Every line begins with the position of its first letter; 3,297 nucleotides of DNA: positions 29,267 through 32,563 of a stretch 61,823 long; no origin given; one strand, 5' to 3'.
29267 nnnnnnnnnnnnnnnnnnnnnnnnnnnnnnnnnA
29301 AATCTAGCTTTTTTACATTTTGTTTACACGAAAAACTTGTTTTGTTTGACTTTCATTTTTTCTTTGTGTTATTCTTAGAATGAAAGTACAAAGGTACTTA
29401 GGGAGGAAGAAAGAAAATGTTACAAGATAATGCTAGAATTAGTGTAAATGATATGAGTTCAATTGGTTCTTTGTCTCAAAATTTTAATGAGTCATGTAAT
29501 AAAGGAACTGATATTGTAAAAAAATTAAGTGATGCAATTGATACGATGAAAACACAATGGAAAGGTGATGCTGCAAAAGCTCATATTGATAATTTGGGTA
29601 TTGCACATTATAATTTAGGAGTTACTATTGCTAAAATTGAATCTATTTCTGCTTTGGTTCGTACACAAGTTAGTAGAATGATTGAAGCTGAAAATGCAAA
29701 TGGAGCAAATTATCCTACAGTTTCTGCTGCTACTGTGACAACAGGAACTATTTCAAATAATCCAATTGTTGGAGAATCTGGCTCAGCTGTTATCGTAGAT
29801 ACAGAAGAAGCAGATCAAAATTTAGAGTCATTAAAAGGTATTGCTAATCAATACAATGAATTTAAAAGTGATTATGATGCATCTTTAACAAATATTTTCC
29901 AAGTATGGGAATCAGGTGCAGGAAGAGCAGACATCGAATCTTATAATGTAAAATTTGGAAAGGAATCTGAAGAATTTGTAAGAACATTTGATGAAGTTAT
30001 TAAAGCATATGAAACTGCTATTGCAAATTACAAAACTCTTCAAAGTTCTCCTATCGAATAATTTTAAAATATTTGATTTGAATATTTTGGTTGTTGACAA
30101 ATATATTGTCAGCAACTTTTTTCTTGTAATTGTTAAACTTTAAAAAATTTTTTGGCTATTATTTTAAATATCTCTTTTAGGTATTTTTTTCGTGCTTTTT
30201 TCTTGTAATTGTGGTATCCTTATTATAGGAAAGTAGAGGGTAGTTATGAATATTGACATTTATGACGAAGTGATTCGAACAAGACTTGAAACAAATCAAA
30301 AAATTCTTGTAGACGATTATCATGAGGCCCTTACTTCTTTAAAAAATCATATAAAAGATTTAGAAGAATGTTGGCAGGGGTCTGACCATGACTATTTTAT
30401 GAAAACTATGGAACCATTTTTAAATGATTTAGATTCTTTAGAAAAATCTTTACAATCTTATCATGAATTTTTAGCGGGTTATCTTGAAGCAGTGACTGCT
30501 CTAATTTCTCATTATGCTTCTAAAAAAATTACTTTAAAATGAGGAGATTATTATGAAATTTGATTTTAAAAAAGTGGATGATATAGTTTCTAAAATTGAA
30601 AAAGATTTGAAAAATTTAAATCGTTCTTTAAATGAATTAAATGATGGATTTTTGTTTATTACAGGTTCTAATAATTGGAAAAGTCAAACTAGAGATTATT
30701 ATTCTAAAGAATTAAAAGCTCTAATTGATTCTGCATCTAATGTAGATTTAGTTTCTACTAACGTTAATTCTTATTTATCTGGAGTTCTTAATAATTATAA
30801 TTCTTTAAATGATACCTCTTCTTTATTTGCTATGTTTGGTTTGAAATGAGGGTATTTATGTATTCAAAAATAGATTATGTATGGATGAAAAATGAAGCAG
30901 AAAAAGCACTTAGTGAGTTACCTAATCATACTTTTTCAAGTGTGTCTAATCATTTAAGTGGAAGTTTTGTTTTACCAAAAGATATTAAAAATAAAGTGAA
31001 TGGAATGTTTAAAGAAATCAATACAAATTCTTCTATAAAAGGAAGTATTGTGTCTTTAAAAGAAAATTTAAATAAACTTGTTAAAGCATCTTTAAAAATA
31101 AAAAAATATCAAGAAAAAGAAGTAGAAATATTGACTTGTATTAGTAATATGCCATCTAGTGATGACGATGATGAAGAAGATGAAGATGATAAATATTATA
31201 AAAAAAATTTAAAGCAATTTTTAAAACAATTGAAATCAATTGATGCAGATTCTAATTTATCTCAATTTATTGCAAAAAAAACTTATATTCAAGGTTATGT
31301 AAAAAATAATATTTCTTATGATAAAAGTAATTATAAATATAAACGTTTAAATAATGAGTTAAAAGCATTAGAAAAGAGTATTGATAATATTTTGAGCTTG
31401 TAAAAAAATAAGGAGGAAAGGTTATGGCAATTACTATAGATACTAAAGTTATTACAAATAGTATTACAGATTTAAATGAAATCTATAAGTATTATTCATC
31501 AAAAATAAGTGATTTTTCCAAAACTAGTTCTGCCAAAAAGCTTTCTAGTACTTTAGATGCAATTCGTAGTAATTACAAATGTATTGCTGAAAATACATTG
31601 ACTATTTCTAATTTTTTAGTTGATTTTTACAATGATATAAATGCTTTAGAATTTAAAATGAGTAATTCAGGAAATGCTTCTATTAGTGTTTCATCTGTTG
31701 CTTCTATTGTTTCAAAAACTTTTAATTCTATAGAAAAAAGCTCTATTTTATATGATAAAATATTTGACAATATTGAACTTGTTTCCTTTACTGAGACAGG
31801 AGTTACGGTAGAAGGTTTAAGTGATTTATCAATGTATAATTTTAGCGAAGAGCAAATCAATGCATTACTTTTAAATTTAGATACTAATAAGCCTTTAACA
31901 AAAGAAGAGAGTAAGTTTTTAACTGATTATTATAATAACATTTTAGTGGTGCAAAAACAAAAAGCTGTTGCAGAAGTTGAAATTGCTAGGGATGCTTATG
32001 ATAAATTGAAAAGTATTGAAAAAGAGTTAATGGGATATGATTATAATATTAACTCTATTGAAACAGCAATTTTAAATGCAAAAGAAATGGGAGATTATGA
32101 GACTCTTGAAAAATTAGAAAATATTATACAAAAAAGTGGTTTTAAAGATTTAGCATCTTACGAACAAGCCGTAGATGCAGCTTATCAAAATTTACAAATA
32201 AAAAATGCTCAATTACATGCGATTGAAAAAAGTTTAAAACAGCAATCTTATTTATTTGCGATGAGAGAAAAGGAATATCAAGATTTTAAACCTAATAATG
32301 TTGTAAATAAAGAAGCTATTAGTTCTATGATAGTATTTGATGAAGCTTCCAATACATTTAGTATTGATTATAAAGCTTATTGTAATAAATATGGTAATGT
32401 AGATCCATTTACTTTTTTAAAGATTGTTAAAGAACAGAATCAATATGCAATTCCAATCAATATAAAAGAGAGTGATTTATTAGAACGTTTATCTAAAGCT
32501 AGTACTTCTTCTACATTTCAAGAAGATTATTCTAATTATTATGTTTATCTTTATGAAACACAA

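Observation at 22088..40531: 18.4-kb island between metG and tatD carries a stripped-down type VII-like secretion locus lacking EsaA, EssA and EssB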

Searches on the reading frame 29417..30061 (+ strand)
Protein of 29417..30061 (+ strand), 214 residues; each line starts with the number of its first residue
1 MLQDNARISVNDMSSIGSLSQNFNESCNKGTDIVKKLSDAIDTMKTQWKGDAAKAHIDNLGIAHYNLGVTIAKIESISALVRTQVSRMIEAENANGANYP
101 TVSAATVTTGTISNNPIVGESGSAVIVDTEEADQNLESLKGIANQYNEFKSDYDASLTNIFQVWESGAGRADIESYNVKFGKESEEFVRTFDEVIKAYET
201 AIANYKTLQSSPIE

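Call 5: search_protein_families(library=pfam, max_evalue=0.01, proteins=[window:29417-30061:+])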
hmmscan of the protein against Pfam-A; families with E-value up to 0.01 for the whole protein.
window:29417-30061:+ (214 aa): 3 families
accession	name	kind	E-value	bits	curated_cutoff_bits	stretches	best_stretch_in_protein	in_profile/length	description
PF06013.18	WXG100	-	2.5e-07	31.3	27.3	1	18-92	11-85/86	Proteins of 100 residues with WXG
PF07566.17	DUF1543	-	0.004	17.4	22.9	1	35-60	14-39/52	Domain of Unknown Function (DUF1543)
PF06160.17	EzrA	-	0.0054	15.5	39.6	0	10-99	49-138/557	Septation ring formation regulator, EzrA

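Call 14: search_protein_families(library=ncbifam, max_evalue=0.01, proteins=[window:29417-30061:+])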
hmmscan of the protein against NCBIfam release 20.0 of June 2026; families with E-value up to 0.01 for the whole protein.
window:29417-30061:+ (214 aa): 1 family
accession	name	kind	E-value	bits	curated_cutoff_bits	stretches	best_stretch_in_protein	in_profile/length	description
TIGR03930.1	WXG100_ESAT6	subfamily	3.3e-08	33.6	44.85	1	13-95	6-88/90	WXG100 family type VII secretion target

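Call 47: search_protein_families(library=pfam, max_evalue=5, proteins=[window:29417-30061:+])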
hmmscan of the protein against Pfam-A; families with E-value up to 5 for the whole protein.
window:29417-30061:+ (214 aa): 7 families
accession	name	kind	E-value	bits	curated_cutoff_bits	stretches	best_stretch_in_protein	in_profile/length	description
PF06013.18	WXG100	-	2.5e-07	31.3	27.3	2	18-92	11-85/86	Proteins of 100 residues with WXG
PF07566.17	DUF1543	-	0.004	17.4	22.9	1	35-60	14-39/52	Domain of Unknown Function (DUF1543)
PF06160.17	EzrA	-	0.0054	15.5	39.6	1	10-99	49-138/557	Septation ring formation regulator, EzrA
PF04803.17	Cor1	-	0.012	16.3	32.1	1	139-208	29-96/132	Cor1/Xlr/Xmr conserved region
PF10618.14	Tail_tube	-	0.056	13.8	23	1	94-122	12-40/117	Phage tail tube protein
PF22736.1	NNH5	-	0.12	12.7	27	1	145-199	85-132/134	NACHT N-terminal Helical domain 5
PF17279.8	DUF5344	-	0.14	13.1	27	1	181-210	35-64/87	Family of unknown function (DUF5344)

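Call 62: predict_structure(protein=window:29417-30061:+)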
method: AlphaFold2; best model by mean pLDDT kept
length: 214 residues; sequences in the alignment: 1
mean_pLDDT: 71.0   pTM: 0.65
mean pLDDT of the five models: 71.0, 63.9, 63.1, 61.4, 48.6
residues with pLDDT >= 90: 0; 70-90: 149; 50-70: 32; < 50: 33
segments of 3 or more residues with pLDDT < 50: 1-7, 103-125, 212-214
pLDDT, mean of each block of 10 residues (from residue 1): 45 68 81 83 78 81 84 81 75 65 41 28 53 84 85 85 69 80 82 82 73 42
secondary structure, 60 per line:
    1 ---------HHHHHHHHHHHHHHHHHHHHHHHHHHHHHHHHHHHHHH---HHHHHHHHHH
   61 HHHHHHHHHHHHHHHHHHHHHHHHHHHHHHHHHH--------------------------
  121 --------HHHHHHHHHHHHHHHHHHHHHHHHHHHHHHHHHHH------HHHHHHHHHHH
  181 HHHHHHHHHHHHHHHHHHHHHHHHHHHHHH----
elements in order: H10-47 H51-94 H129-163 H170-210

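Call 66: fold_search(model_id=the predicted structure, library=pdb)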
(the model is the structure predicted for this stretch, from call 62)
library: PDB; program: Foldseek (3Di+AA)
matches with E <= 10: 570; with E <= 0.001: 0
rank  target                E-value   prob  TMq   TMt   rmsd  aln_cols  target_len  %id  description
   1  5vju                  4.4e-03  1.00  0.31  0.34   9.2       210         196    8  De Novo Photosynthetic Reaction Center Protein Variant Equipped with His-Tyr H-bond, Heme B, and Cd(II) ions (released 2018-04-25)
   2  5vjs                  8.3e-03  1.00  0.43  0.46   7.7       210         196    8  De Novo Photosynthetic Reaction Center Protein Equipped with Heme B, a synthetic Zn porphyrin, and Zn(II) cations (released 2018-04-25)
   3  6z0c_B                8.8e-03  1.00  0.49  0.52   6.3       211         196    6  Structure of in silico modelled artificial Maquette-3 protein (released 2021-03-17)
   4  6z0c_C                8.8e-03  1.00  0.50  0.53   6.1       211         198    7  Structure of in silico modelled artificial Maquette-3 protein (released 2021-03-17)
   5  6z0c_A                1.1e-02  1.00  0.50  0.53   6.1       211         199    7  Structure of in silico modelled artificial Maquette-3 protein (released 2021-03-17)
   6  8d9p                  1.4e-02  1.00  0.61  0.66   5.1       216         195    8  De Novo Photosynthetic Reaction Center Protein Equipped with Heme B and Mn(II) cations (released 2022-09-28)
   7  6z0c_D                1.7e-02  1.00  0.49  0.54   9.2       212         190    7  Structure of in silico modelled artificial Maquette-3 protein (released 2021-03-17)
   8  4e40                  1.7e-02  0.91  0.31  0.28  28.1       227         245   14  The haptoglobin-hemoglobin receptor of Trypanosoma congolense (released 2013-01-16)
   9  8d9o                  2.1e-02  1.00  0.53  0.57   6.8       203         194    6  De Novo Photosynthetic Reaction Center Protein in Apo-State (released 2022-09-28)
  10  9fed                  3.3e-02  1.00  0.49  0.56   8.6       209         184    8  Single-chain chimeric protein mimicking the interaction between HR1 and HR2 in HIV gp41 (released 2025-05-28)
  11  2yfa_B                8.3e-02  0.54  0.27  0.25  27.1       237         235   12  X-ray structure of McpS ligand binding domain in complex with malate (released 2012-04-18)
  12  3zci                  1.4e-01  0.87  0.37  0.40   9.1       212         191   11  Crystal structure of Helicobacter pylori T4SS protein CagL in a cubic crystal form with a distorted helical conformation (released 2013-10-09)
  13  9qwr_B                1.7e-01  0.90  0.33  0.39  15.2       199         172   10  MIC60 helical bundle dimer (released 2026-02-25)
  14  5jdo_A                2.1e-01  0.51  0.33  0.29  29.9       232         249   13  T. congolense haptoglobin-haemoglobin receptor in complex with haemoglobin (released 2016-04-27)
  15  3caz_B                2.3e-01  0.28  0.24  0.25  32.1       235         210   14  Crystal structure of a BAR protein from Galdieria sulphuraria (released 2008-03-04)
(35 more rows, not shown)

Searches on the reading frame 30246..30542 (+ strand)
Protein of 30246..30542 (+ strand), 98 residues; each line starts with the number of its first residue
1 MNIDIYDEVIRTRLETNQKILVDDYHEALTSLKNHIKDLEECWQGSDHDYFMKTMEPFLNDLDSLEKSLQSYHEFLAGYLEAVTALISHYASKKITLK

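Call 5: search_protein_families(library=pfam, max_evalue=0.01, proteins=[window:30246-30542:+])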
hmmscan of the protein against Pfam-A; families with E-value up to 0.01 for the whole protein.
window:30246-30542:+ (98 aa): 1 family
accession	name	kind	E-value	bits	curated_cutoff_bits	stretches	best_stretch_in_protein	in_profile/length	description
PF24493.1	INTS4_8HBD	-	0.0055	16.8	27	1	29-93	4-67/202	INTS4 8 helical bundle domain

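Call 14: search_protein_families(library=ncbifam, max_evalue=0.01, proteins=[window:30246-30542:+])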
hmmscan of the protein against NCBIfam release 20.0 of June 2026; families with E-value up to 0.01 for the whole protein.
window:30246-30542:+ (98 aa): 2 families
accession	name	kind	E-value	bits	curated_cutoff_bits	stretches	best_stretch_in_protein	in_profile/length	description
TIGR03930.1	WXG100_ESAT6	subfamily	0.00024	21.2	44.85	1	24-75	22-73/90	WXG100 family type VII secretion target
NF035934.1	ESAT6_2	subfamily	0.0011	19.1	100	1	24-78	23-77/96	pore-forming ESAT-6 family protein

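Call 47: search_protein_families(library=pfam, max_evalue=5, proteins=[window:30246-30542:+])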
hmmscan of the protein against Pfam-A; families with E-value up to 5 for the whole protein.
window:30246-30542:+ (98 aa): 10 families
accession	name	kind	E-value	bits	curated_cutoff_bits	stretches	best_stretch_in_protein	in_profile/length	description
PF24493.1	INTS4_8HBD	-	0.0055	16.8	27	1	29-93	4-67/202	INTS4 8 helical bundle domain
PF06013.18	WXG100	-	0.01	16.5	27.3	1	24-74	22-72/86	Proteins of 100 residues with WXG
PF24693.1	DUF7660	-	0.014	15.9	27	1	23-65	3-45/73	Family of unknown function (DUF7660)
PF25792.1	BREX_BrxC_helical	-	0.025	15.3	27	1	4-77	7-79/123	BREX ATP-binding protein BrxC alpha helical domain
PF07462.16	MSP1_C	-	0.034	13.3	29.8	1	21-90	480-546/554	Merozoite surface protein 1 (MSP1) C-terminus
PF20529.3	DUF6744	-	0.056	12.8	27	1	26-87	234-298/314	Family of unknown function (DUF6744)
PF01544.23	CorA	-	0.06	13.1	27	1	21-96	119-187/292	CorA-like Mg2+ transporter protein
PF04399.18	Glutaredoxin2_C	-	0.13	12.5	32.8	1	25-92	12-81/130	Glutaredoxin 2, C terminal domain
PF01025.24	GrpE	-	0.14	12.2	25.8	1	12-72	21-81/165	GrpE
PF07870.16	DUF1657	-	0.15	12.4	27.7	1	14-40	20-46/49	Protein of unknown function (DUF1657)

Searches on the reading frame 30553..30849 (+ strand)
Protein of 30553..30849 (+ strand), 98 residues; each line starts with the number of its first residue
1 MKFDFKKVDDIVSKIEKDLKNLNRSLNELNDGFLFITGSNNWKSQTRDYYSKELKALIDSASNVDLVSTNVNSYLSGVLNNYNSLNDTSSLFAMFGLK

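Call 5: search_protein_families(library=pfam, max_evalue=0.01, proteins=[window:30553-30849:+])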
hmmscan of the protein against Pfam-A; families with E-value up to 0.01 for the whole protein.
window:30553-30849:+ (98 aa): 0 families

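Call 14: search_protein_families(library=ncbifam, max_evalue=0.01, proteins=[window:30553-30849:+])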
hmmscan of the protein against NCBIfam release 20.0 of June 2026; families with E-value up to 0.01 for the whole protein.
window:30553-30849:+ (98 aa): 0 families

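Call 47: search_protein_families(library=pfam, max_evalue=5, proteins=[window:30553-30849:+])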
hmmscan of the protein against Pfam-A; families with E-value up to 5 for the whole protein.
window:30553-30849:+ (98 aa): 4 families
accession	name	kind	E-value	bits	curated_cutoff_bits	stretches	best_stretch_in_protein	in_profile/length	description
PF04079.22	SMC_ScpB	-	0.023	14.7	27.4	1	13-68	28-83/160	Segregation and condensation complex subunit ScpB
PF06013.18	WXG100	-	0.15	12.8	27.3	1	2-82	3-81/86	Proteins of 100 residues with WXG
PF08649.15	DASH_Dad1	-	0.15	12.7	31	0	14-30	19-35/55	DASH complex subunit Dad1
PF04799.18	Fzo_mitofusin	-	0.15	12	27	1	42-87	68-111/161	fzo-like conserved region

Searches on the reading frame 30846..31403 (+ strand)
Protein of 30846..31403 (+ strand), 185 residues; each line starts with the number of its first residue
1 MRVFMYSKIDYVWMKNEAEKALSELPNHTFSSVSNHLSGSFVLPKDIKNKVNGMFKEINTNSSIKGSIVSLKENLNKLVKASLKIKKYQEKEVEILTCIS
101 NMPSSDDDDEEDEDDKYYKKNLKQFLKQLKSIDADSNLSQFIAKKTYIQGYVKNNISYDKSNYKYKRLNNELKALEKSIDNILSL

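Call 5: search_protein_families(library=pfam, max_evalue=0.01, proteins=[window:30846-31403:+])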
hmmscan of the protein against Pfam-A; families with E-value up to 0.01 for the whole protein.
window:30846-31403:+ (185 aa): 1 family
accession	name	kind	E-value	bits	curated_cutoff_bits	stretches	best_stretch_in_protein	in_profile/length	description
PF12378.14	P1_N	-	0.002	18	24.8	1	41-136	92-185/286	Mycoplasma adhesin P1, N-terminal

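Call 14: search_protein_families(library=ncbifam, max_evalue=0.01, proteins=[window:30846-31403:+])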
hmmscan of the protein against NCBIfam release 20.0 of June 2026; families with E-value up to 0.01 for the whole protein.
window:30846-31403:+ (185 aa): 0 families

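Call 47: search_protein_families(library=pfam, max_evalue=5, proteins=[window:30846-31403:+])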
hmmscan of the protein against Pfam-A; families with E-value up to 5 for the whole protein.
window:30846-31403:+ (185 aa): 3 families
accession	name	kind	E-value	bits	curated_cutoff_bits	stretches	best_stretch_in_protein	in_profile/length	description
PF12378.14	P1_N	-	0.002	18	24.8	1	41-136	92-185/286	Mycoplasma adhesin P1, N-terminal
PF18947.5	HAMP_2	-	0.24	11.8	24.3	0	43-61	39-57/67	HAMP domain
PF03961.19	FapA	-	3.7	7.5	31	2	116-182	159-222/272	Flagellar Assembly Protein A beta solenoid domain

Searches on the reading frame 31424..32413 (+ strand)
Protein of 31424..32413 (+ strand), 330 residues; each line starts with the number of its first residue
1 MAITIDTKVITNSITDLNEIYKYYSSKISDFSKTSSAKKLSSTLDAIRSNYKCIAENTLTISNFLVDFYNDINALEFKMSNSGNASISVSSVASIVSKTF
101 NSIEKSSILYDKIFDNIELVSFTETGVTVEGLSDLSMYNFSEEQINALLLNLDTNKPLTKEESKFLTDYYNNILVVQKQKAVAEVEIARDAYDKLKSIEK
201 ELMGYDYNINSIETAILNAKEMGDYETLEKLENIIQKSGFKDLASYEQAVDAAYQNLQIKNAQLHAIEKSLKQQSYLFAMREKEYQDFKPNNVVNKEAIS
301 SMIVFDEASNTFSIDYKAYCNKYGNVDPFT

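Call 47: search_protein_families(library=pfam, max_evalue=5, proteins=[window:31424-32323:+])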
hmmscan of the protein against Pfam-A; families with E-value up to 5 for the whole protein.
window:31424-32323:+ (300 aa): 3 families
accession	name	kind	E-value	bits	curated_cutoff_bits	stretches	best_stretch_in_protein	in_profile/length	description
PF00993.25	MHC_II_alpha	-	0.052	13.7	23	1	228-274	34-78/81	Class II histocompatibility antigen, alpha domain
PF16533.10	SOAR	-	0.11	12.9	25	1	173-221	21-74/101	STIM1 Orai1-activating region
PF10437.14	Lip_prot_lig_C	-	2.3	8.6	24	1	192-231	40-78/85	Bacterial lipoate protein ligase C-terminus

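Call 65: find_homologous_proteins(query=window:31424-32413:+, max_evalue=0.001)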
Query window:31424-32413:+ (330 aa): 2 proteins with E <= 0.001 among 2551 candidates.
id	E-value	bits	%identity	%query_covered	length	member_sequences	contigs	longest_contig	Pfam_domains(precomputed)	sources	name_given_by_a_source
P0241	1.5e-110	387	98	60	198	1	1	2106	-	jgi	-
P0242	8.4e-44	168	75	35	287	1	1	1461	PF02452.24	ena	-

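Call 77: search_protein_representatives(protein=window:31424-32413:+)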
Query: 330 residues. Proteins with E-value up to 0.001 (for the whole library): 15; up to 1e-10: 6; up to 1e-30: 5. The best 15 are listed.
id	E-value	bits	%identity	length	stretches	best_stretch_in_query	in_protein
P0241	4.6e-111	387.3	98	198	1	1-197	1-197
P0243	3.3e-66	240.2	43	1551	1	1-330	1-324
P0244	5.0e-47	177.2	36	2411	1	5-330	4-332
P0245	1.2e-40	156.3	34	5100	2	2-225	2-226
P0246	9.7e-39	150.0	34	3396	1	1-330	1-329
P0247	1.8e-21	93.4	29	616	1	1-330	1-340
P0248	3.6e-09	53.0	29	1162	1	5-326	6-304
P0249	8.3e-07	45.3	37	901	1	3-115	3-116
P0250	6.9e-06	42.2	26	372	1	3-326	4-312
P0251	7.0e-06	42.2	36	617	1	3-110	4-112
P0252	1.1e-05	41.6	32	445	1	2-147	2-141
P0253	1.4e-05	41.2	27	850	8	67-197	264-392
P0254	3.2e-05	40.1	32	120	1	3-113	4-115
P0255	3.7e-04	36.6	30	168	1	224-329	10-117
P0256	8.6e-04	35.4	34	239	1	3-115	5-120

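Call 79: search_protein_families(library=pfam, max_evalue=0.01, proteins=[P0243, P0244, P0247, P0248, P0249, P0250, P0251, P0252, P0256, P0254])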
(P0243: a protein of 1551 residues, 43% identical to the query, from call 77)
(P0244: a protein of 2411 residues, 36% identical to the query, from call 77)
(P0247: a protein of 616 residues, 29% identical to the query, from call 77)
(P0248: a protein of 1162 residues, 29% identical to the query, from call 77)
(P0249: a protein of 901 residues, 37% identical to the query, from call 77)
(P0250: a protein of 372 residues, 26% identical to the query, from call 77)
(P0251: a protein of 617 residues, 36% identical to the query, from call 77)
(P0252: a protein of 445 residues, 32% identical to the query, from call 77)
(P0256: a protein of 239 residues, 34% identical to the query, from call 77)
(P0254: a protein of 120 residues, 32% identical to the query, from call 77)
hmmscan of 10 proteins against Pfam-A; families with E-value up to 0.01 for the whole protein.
P0243 (1551 aa): 2 families
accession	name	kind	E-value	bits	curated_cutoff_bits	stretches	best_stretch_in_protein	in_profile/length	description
PF03496.20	ADPrib_exo_Tox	-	1.9e-18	67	23.4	1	1122-1233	52-174/196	ADP-ribosyltransferase exoenzyme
PF01966.28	HD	-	3.6e-08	34.1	22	1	1327-1447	2-115/116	HD domain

P0244 (2411 aa): 0 families

P0247 (616 aa): 0 families

P0248 (1162 aa): 0 families

P0249 (901 aa): 2 families
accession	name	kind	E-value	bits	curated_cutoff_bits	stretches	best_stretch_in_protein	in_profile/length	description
PF05802.16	SctB2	-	0.00089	20.2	26.5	1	92-206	8-129/162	SPI-2 type 3 secretion system translocon protein SctB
PF12964.13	DUF3853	-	0.0014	19.2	22.1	0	740-768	63-91/97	Protein of unknown function (DUF3853)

P0250 (372 aa): 1 family
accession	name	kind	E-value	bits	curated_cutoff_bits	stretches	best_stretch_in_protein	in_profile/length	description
PF10481.14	CENP-F_N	-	0.0077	16.4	37.7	0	164-255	96-182/304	Cenp-F N-terminal domain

P0251 (617 aa): 0 families

P0252 (445 aa): 1 family
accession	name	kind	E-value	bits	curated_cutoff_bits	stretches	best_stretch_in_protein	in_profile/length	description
PF01832.25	Glucosaminidase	-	0.01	17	30.2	1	352-418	2-87/123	Mannosyl-glycoprotein endo-beta-N-acetylglucosaminidase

P0256 (239 aa): 0 families

P0254 (120 aa): 1 family
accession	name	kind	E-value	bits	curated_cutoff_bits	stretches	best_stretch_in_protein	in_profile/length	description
PF08889.16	WbqC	-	0.0097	16.2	21.3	0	4-85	50-133/218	WbqC-like protein family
